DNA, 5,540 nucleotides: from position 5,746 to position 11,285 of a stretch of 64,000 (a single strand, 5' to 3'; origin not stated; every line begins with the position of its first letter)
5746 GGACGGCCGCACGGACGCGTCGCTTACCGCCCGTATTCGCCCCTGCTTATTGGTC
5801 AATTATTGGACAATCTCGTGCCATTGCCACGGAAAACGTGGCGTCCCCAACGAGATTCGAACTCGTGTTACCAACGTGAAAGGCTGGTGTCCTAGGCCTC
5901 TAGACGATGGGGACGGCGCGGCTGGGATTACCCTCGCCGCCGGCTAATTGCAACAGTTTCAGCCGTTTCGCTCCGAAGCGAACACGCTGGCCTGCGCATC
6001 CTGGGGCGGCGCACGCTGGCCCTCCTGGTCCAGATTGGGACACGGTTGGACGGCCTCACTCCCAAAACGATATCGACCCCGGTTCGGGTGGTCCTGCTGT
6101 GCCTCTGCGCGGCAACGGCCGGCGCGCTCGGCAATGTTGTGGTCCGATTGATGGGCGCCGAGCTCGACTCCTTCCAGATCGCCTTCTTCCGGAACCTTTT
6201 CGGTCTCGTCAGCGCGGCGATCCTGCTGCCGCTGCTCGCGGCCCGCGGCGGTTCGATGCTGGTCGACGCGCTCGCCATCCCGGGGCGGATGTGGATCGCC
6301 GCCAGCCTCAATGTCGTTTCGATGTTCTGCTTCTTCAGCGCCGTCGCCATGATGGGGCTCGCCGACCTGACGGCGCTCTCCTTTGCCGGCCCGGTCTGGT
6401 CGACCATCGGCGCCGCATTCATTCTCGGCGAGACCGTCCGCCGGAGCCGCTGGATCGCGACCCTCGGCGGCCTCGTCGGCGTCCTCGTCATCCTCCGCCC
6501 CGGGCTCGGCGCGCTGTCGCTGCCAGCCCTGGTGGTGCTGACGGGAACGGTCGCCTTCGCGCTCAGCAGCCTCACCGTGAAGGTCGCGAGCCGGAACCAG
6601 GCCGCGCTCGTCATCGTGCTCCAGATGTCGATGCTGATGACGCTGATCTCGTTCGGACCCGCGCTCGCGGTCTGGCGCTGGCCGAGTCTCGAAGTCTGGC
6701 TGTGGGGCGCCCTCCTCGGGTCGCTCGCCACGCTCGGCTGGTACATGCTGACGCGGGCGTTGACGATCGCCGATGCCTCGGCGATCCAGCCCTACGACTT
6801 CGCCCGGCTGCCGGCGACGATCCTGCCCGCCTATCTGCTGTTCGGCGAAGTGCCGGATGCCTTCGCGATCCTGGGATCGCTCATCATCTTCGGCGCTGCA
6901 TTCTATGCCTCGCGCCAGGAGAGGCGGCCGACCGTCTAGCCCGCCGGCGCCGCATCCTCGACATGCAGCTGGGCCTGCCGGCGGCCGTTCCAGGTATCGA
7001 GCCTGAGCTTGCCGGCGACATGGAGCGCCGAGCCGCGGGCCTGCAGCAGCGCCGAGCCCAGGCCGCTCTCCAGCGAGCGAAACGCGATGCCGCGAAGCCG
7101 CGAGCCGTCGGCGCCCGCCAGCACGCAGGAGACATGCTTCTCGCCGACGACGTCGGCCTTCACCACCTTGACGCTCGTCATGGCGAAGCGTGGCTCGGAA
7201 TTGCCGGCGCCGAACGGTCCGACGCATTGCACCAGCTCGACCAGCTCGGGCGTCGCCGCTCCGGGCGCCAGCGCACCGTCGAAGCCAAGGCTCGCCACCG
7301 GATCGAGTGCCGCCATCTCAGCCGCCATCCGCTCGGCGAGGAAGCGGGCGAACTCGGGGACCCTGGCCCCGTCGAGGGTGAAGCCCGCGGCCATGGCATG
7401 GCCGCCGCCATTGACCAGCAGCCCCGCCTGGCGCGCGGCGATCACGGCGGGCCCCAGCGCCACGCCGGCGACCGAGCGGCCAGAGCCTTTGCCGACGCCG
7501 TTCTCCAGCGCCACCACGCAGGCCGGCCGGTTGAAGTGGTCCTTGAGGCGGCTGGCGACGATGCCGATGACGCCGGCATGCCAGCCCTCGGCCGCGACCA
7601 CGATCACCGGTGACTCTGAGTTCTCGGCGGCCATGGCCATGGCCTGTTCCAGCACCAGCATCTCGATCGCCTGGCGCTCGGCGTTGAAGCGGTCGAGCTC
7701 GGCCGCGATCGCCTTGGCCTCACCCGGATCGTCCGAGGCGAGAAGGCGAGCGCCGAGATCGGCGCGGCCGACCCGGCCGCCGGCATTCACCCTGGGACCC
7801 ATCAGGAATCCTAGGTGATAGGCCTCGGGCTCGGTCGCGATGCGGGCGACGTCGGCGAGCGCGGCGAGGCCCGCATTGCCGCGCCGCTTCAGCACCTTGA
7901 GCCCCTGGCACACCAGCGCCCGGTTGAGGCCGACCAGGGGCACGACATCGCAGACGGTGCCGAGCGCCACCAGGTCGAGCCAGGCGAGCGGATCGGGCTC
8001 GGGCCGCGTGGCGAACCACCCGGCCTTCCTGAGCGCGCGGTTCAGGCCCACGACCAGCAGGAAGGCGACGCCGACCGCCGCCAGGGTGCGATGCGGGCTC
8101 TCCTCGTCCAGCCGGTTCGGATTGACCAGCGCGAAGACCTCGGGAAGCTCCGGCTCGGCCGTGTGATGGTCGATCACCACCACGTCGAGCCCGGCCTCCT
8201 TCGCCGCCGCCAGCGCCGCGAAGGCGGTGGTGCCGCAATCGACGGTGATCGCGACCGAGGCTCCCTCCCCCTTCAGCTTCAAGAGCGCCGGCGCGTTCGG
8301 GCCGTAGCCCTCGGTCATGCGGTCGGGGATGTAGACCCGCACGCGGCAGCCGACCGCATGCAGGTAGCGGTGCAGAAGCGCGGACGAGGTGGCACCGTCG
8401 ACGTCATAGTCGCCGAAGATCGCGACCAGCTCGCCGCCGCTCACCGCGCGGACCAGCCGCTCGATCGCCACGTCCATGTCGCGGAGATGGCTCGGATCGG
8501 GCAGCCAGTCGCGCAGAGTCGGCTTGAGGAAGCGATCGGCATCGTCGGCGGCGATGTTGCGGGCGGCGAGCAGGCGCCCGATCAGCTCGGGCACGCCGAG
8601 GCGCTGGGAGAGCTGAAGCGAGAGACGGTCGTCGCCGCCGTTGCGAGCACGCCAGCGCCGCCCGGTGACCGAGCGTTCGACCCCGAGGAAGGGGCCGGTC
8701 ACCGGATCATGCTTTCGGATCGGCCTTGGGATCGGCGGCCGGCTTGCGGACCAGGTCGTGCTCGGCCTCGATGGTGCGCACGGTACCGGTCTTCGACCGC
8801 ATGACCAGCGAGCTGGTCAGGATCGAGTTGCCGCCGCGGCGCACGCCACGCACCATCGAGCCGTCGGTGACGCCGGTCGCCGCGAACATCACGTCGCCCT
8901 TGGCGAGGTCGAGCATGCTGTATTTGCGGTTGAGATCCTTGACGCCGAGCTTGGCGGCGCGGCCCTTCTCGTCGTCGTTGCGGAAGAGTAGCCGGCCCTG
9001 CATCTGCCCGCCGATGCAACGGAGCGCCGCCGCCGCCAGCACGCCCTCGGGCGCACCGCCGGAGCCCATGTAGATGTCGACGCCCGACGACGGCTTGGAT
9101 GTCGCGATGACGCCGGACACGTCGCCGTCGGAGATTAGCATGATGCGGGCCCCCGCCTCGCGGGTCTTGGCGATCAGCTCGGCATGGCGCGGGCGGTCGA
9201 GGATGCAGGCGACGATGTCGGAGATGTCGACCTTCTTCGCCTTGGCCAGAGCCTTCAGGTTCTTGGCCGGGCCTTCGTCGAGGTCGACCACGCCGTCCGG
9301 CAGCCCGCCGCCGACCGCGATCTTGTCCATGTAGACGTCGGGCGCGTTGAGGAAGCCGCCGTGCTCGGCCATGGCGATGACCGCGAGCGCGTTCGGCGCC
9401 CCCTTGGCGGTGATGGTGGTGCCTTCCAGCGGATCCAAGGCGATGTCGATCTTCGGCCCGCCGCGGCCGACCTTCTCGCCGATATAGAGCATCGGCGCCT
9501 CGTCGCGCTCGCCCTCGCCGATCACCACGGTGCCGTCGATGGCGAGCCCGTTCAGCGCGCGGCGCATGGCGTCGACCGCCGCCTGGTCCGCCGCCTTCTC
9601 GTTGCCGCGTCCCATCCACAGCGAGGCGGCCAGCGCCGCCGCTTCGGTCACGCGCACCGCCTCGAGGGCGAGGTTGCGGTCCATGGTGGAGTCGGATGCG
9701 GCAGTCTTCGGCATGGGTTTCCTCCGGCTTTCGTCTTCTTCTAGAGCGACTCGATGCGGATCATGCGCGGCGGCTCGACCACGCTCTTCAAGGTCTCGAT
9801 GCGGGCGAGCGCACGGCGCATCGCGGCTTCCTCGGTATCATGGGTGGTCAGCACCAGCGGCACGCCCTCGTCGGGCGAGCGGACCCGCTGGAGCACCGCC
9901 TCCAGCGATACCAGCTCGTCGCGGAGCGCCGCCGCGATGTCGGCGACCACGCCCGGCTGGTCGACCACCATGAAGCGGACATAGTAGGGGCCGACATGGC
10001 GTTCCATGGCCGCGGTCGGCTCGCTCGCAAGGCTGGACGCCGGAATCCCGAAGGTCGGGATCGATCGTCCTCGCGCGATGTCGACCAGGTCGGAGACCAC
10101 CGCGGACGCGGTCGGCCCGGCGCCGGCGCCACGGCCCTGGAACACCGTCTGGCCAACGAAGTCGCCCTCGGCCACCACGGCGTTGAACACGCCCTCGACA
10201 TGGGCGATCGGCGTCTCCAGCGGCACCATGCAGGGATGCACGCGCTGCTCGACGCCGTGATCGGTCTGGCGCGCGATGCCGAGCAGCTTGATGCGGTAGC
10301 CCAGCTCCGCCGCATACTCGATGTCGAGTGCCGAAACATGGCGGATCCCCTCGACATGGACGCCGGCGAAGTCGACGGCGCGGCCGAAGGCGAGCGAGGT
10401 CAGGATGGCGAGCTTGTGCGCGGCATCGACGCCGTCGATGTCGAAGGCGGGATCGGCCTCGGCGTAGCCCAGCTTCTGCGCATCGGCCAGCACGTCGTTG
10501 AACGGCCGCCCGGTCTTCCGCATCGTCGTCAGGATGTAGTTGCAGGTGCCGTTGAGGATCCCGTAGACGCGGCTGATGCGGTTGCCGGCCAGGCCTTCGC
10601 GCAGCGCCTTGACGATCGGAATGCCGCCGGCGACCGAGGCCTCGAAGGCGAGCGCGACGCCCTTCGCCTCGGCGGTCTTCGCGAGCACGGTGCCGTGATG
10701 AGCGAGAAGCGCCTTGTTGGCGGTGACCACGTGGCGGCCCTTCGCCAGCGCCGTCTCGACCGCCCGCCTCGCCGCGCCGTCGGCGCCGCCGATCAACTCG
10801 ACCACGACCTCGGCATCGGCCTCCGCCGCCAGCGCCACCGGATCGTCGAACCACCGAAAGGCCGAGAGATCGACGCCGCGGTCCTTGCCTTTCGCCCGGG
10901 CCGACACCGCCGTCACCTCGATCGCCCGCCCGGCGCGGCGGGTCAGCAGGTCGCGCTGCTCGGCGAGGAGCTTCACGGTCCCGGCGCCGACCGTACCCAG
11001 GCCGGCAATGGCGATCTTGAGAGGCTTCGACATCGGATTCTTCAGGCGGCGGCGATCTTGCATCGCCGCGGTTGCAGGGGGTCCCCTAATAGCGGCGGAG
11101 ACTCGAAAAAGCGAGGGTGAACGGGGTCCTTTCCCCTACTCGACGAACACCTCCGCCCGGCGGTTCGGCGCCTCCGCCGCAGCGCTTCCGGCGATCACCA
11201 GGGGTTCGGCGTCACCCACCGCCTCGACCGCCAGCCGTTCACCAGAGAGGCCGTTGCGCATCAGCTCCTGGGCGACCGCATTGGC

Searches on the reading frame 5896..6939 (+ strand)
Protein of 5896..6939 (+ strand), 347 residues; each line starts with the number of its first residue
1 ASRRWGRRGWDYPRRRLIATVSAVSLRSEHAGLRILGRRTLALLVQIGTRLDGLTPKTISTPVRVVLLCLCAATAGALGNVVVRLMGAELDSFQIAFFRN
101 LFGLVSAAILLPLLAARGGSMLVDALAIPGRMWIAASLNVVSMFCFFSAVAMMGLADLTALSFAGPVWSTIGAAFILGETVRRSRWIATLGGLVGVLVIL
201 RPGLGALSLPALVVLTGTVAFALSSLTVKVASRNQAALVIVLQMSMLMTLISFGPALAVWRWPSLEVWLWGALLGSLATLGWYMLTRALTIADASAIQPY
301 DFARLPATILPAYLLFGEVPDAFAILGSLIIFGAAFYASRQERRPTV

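Call 23: search_protein_families(library=pfam, proteins=[window:5896-6939:+], max_evalue=0.001)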
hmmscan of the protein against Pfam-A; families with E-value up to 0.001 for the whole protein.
window:5896-6939:+ (347 aa): 2 families
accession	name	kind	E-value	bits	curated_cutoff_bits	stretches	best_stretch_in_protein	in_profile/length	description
PF00892.27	EamA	-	1.3e-19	71.2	28.2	2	65-200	3-134/135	EamA-like transporter family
PF06800.18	Sugar_transport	-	1.2e-06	28.5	26.3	1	34-198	113-272/280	Sugar transport protein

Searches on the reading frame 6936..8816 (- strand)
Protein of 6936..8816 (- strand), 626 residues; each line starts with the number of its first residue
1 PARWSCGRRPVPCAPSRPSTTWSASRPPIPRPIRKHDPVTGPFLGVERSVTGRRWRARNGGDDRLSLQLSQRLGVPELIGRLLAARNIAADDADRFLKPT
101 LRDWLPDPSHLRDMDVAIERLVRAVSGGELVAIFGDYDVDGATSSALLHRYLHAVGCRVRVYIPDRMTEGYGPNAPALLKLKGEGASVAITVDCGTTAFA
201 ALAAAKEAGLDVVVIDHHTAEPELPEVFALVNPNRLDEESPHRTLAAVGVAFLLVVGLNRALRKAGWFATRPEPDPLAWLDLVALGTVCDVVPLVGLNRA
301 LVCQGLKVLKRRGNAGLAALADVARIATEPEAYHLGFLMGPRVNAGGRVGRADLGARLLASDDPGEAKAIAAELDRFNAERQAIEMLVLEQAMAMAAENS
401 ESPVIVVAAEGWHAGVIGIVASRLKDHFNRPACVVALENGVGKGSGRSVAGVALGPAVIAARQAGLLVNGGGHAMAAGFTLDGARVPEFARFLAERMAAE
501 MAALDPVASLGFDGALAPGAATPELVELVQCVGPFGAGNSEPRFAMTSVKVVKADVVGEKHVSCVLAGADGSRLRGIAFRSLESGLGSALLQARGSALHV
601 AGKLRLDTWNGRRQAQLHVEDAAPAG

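Call 23: search_protein_families(library=pfam, proteins=[window:6936-8816:-], max_evalue=0.001)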
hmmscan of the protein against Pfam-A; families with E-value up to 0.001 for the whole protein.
window:6936-8816:- (626 aa): 3 families
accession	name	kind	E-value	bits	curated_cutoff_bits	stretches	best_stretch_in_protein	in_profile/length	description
PF01368.27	DHH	-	1.6e-21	77.3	28.1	1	131-287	2-125/125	DHH family, N-terminal domain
PF17768.7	RecJ_OB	-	2.4e-21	76.2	27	1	513-621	2-107/107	RecJ OB domain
PF02272.25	DHHA1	-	2.6e-15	57.2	25.9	1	403-497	3-100/102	DHHA1 domain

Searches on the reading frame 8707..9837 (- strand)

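Call 23: search_protein_families(library=pfam, proteins=[window:8707-9837:-], max_evalue=0.001)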
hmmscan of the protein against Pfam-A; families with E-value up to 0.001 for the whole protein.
window:8707-9837:- (376 aa): 1 family
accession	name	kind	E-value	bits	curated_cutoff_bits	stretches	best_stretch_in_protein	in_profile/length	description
PF03320.18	FBPase_glpX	-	3.7e-138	460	27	1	54-360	1-307/307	Bacterial fructose-1,6-bisphosphatase, glpX-encoded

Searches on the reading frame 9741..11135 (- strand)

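Call 23: search_protein_families(library=pfam, proteins=[window:9741-11135:-], max_evalue=0.001)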
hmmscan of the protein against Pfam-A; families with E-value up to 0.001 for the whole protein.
window:9741-11135:- (464 aa): 3 families
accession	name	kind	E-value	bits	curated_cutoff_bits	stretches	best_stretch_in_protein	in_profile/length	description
PF00742.24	Homoserine_dh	-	4.1e-67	225.8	22.9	1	173-351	1-173/173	Homoserine dehydrogenase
PF03447.22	NAD_binding_3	-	2.2e-14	54.6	24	1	45-165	1-116/116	Homoserine dehydrogenase, NAD binding domain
PF01842.31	ACT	-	1.6e-05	25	27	1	384-446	1-64/66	ACT domain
